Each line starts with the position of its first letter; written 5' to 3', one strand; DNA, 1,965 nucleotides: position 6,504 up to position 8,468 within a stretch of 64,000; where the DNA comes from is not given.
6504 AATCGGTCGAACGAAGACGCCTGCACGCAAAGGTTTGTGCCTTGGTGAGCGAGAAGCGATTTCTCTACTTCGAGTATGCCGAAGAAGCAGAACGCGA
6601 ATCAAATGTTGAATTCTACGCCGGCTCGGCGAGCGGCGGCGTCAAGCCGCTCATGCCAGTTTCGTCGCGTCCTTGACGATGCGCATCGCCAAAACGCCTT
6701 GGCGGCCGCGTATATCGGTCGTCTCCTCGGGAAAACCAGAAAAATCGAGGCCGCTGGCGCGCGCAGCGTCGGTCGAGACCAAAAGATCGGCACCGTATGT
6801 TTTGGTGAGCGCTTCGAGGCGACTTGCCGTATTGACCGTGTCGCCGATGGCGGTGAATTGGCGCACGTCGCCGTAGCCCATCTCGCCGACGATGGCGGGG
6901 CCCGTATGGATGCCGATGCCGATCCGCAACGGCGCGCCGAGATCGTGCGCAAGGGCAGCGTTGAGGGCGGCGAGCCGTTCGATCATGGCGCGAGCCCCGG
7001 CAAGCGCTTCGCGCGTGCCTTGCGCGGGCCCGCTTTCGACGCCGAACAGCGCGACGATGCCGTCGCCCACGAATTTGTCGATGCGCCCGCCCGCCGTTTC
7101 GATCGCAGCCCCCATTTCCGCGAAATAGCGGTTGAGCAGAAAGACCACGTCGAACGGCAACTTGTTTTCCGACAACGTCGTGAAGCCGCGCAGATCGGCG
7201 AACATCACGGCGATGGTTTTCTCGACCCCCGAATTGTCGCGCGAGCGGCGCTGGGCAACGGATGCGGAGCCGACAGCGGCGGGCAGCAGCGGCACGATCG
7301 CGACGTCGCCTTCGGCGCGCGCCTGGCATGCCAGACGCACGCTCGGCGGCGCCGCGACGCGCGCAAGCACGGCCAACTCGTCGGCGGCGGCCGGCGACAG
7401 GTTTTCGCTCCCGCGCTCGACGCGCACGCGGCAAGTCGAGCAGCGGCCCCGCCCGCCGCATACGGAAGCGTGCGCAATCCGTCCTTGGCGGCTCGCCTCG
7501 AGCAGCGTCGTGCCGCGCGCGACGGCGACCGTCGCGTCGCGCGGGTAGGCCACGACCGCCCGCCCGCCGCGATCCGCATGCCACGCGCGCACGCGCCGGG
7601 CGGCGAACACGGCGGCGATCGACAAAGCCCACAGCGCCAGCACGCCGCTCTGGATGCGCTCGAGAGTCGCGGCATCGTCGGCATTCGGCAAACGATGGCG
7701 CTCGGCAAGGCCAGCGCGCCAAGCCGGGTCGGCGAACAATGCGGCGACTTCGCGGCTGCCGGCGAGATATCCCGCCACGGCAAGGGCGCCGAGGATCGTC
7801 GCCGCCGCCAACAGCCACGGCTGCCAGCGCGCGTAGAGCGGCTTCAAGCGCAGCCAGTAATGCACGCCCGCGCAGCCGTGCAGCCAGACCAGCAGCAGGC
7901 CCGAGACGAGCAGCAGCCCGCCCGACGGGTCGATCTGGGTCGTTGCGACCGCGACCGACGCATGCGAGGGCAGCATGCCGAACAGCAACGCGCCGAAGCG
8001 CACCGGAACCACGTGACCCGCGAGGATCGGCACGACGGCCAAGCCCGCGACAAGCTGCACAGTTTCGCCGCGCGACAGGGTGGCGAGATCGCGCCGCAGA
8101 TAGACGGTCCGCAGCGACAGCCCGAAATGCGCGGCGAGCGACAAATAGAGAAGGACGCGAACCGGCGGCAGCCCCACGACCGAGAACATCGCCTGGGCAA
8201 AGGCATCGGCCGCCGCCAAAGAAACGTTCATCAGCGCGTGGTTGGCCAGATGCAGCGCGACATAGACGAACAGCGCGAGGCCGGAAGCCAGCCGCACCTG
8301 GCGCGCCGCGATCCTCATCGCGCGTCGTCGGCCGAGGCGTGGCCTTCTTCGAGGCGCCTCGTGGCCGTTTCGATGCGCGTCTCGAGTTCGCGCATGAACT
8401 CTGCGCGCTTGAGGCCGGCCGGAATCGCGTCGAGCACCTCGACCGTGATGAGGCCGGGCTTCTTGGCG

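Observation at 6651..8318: Cyclase with a polytopic His-rich membrane domain plus plant-type 2Fe-2S ferredoxin module: candidate redox-sensing adenylate/guanylate cyclase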

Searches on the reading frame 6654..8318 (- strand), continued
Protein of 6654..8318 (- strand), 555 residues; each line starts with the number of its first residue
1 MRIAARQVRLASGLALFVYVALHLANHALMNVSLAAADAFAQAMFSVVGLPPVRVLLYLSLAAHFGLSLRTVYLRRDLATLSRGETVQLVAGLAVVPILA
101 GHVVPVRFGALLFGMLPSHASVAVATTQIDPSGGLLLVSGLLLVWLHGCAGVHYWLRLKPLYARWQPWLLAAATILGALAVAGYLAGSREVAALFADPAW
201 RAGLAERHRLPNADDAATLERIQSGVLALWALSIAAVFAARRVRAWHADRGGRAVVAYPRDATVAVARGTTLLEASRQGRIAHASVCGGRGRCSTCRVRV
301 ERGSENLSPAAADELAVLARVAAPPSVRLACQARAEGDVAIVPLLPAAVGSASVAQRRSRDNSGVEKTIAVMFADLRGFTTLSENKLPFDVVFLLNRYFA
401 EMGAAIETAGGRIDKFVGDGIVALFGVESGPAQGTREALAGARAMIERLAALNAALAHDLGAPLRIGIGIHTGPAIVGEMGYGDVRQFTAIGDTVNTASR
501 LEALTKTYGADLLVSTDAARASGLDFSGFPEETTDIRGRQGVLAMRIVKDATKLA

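Call 48: search_dna_similar(query=window:6654-8318:-, collection=plasmids, mode=protein, max_rows=60, max_evalue=1e-20, rows=spread)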
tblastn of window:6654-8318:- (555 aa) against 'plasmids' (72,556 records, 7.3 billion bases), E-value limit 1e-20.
Records with a match: 190; places in all: 198; records where one place covers at least 80% of the query: 162.
Best place of each record, by identity: <60% 190.
By first word of the organism name: Rhizobium 149; Sinorhizobium 13; Azospirillum 7; Phyllobacterium 6; Tistrella 2; Chondrinema 2; Ensifer 2; Cupriavidus 1; Burkholderia 1; Allorhizobium 1; and 6 more.
By predicted mobility (MOB-suite, as given by PLSDB): non-mobilizable 122; mobilizable 43; conjugative 25.
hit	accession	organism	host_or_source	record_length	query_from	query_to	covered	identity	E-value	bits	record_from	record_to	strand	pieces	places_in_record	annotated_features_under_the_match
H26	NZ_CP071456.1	Rhizobium lentis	lentil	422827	6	548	98%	43.5%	1e-104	352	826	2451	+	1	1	adenylate/guanylate cyclase domain-containing protein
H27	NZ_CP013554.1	Rhizobium phaseoli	Phaseolus vulgaris,Whole ...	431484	4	548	98%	43.2%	5e-102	345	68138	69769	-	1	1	adenylate/guanylate cyclase domain-containing protein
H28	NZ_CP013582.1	Rhizobium phaseoli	Phaseolus vulgaris,Whole ...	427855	4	548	98%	43.0%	1e-101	343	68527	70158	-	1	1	adenylate/guanylate cyclase domain-containing protein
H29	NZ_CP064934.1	Rhizobium phaseoli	Phaseolus vulgaris,single cell,soil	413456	4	548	98%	43.0%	2e-101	343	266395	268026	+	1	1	adenylate/guanylate cyclase domain-containing protein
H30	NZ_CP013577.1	Rhizobium phaseoli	Phaseolus vulgaris,Whole ...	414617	4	548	98%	43.0%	2e-101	343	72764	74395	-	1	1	adenylate/guanylate cyclase domain-containing protein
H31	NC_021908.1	Rhizobium etli bv. mimosae str. Mim1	Mimosa affinis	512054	6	548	98%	43.0%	2e-104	352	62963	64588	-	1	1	adenylate/guanylate cyclase domain-containing protein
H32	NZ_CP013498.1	Rhizobium sp. N621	Phaseolus vulgaris,Whole ...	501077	6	548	98%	42.5%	7e-101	342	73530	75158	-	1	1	adenylate/guanylate cyclase domain-containing protein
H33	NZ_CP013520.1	Rhizobium sp. N113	Phaseolus vulgaris,Whole ...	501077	6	548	98%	42.5%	7e-101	342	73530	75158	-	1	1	adenylate/guanylate cyclase domain-containing protein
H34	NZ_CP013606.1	Rhizobium sp. N731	Phaseolus vulgaris,Whole ...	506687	6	548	98%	42.5%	7e-101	342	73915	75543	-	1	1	adenylate/guanylate cyclase domain-containing protein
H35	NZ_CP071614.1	Rhizobium bangladeshense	lentil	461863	6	548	98%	42.5%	5e-100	339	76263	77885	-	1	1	adenylate/guanylate cyclase domain-containing protein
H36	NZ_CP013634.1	Rhizobium sp. N324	Phaseolus vulgaris,Whole ...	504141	6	548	98%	42.2%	6e-99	336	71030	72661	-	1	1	adenylate/guanylate cyclase domain-containing protein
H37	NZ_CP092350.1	Rhizobium sp. C104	Cell culture,nodule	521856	6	548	98%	42.0%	3e-96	328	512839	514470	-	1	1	adenylate/guanylate cyclase domain-containing protein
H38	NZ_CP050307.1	Rhizobium lusitanum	Oxytropis pumilio,cell culture,root ...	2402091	13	555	98%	41.7%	1e-97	332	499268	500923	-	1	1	none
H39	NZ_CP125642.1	Rhizobium sp. BT03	Phaseolus vulgaris,Pure culture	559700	6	548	98%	41.6%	7e-98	333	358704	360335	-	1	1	adenylate/guanylate cyclase domain-containing protein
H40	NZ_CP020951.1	Rhizobium sp. CIAT894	-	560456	6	548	98%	41.4%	6e-100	339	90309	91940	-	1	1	adenylate/guanylate cyclase domain-containing protein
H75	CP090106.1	Sinorhizobium meliloti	Medicago,Cell culture,Plant nodule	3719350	52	555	91%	37.8%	3e-84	293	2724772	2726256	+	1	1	cyaC: adenylate cyclase CyaC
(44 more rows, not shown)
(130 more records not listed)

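Call 50: get_annotated_region(hit=H75, flank=4000)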
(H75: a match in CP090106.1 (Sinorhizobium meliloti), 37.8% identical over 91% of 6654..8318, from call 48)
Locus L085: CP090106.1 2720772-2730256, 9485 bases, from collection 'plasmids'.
description: Sinorhizobium meliloti strain Ak57 plasmid pSymB, complete sequence
organism: Sinorhizobium meliloti (NCBI taxid 382)
taxonomy: Bacteria; Pseudomonadota; Alphaproteobacteria; Hyphomicrobiales; Rhizobiaceae; Sinorhizobium; Sinorhizobium meliloti
host: -; source: Medicago,Cell culture,Plant nodule; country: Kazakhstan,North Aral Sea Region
typing (MOB-suite, as given by PLSDB): non-mobilizable
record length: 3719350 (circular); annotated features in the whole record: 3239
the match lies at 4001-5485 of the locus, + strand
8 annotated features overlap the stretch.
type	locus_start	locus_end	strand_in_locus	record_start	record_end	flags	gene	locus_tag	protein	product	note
CDS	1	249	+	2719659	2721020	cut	-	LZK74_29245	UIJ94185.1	NAD(P)-dependent oxidoreductase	-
CDS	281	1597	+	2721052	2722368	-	preA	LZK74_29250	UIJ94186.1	NAD-dependent dihydropyrimidine dehydrogenase subunit PreA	-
CDS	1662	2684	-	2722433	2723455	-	-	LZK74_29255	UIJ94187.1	NAD(P)-dependent alcohol dehydrogenase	-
CDS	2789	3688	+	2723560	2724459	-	-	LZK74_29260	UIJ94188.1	LysR substrate-binding domain-containing protein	-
CDS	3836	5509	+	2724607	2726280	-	cyaC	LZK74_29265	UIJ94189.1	adenylate cyclase CyaC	-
CDS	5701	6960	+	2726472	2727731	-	-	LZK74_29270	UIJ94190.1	IS4 family transposase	-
CDS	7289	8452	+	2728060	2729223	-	-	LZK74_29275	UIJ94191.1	IS4-like element ISRm16 family transposase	-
CDS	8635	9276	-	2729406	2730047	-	rutR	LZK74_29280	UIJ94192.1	HTH-type transcriptional regulator RutR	-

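Call 52: search_protein_families(library=pfam, proteins=[L085:3836-5506:+, L084:3956-5665:+], max_evalue=0.01)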
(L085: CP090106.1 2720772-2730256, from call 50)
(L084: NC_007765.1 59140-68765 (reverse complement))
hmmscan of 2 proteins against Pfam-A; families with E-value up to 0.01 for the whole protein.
L085:3836-5506:+ (557 aa): 2 families
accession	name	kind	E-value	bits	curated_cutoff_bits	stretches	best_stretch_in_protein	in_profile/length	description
PF00211.25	Guanylate_cyc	-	6.1e-18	65.5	21.9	1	362-543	7-181/183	Adenylate and Guanylate cyclase catalytic domain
PF00111.32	Fer2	-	7.2e-08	32.7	21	1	266-331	16-76/77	2Fe-2S iron-sulfur cluster binding domain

L084:3956-5665:+ (570 aa): 2 families
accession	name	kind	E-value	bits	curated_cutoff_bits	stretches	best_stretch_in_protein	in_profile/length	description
PF00211.25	Guanylate_cyc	-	7.7e-21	74.9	21.9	1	375-556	6-180/183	Adenylate and Guanylate cyclase catalytic domain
PF00111.32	Fer2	-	1.7e-07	31.5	21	1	272-345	8-76/77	2Fe-2S iron-sulfur cluster binding domain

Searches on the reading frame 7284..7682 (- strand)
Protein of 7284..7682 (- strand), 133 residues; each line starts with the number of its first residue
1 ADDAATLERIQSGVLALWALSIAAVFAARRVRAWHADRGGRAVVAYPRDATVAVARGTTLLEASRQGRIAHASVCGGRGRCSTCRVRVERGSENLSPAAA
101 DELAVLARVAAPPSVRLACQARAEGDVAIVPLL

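Call 63: search_solved_structures(query=window:7284-7682:-, max_evalue=0.01, show_alignments=3)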
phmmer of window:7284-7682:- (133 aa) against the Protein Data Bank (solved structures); distinct sequences matched with E-value up to 0.01: 28.
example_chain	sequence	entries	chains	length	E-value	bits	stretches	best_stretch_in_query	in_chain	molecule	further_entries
9i2a_A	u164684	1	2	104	9.4e-08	35.6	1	49-127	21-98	Ferredoxin-4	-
3ah7_A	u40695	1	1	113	3.2e-06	30.6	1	47-122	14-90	[2Fe-2S]ferredoxin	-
8a1t_F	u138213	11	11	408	4.5e-06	30.2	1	47-127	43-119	Na(+)-translocating NADH-quinone reductase subunit F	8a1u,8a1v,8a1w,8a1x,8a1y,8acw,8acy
7xk3_F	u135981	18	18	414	4.6e-06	30.2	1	47-127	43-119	Na(+)-translocating NADH-quinone reductase subunit F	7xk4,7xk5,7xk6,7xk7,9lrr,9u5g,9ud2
1oqq_A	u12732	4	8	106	4.9e-05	26.8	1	52-121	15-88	Putidaredoxin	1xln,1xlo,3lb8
3w9c_B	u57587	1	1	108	5.3e-05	26.7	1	52-121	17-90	Putidaredoxin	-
1oqr_A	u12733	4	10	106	6.9e-05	26.4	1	52-121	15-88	Putidaredoxin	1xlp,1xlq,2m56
7eu3_8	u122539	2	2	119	8.7e-05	26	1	75-123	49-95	Photosynthetic NDH subunit of subcomplex B3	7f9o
1gpx_A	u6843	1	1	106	8.8e-05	26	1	52-121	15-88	PUTIDAREDOXIN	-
6nbl_C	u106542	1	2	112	8.9e-05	26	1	52-121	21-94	Putidaredoxin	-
4jwu_C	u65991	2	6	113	9.3e-05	26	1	52-121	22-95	Putidaredoxin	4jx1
1r7s_A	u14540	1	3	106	9.4e-05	25.9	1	52-121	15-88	Putidaredoxin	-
5gxg_B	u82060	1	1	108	9.6e-05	25.9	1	52-121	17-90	Putidaredoxin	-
1i7h_A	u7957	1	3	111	0.0001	25.8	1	47-130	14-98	FERREDOXIN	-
4jws_C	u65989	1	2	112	0.00012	25.6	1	52-121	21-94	Putidaredoxin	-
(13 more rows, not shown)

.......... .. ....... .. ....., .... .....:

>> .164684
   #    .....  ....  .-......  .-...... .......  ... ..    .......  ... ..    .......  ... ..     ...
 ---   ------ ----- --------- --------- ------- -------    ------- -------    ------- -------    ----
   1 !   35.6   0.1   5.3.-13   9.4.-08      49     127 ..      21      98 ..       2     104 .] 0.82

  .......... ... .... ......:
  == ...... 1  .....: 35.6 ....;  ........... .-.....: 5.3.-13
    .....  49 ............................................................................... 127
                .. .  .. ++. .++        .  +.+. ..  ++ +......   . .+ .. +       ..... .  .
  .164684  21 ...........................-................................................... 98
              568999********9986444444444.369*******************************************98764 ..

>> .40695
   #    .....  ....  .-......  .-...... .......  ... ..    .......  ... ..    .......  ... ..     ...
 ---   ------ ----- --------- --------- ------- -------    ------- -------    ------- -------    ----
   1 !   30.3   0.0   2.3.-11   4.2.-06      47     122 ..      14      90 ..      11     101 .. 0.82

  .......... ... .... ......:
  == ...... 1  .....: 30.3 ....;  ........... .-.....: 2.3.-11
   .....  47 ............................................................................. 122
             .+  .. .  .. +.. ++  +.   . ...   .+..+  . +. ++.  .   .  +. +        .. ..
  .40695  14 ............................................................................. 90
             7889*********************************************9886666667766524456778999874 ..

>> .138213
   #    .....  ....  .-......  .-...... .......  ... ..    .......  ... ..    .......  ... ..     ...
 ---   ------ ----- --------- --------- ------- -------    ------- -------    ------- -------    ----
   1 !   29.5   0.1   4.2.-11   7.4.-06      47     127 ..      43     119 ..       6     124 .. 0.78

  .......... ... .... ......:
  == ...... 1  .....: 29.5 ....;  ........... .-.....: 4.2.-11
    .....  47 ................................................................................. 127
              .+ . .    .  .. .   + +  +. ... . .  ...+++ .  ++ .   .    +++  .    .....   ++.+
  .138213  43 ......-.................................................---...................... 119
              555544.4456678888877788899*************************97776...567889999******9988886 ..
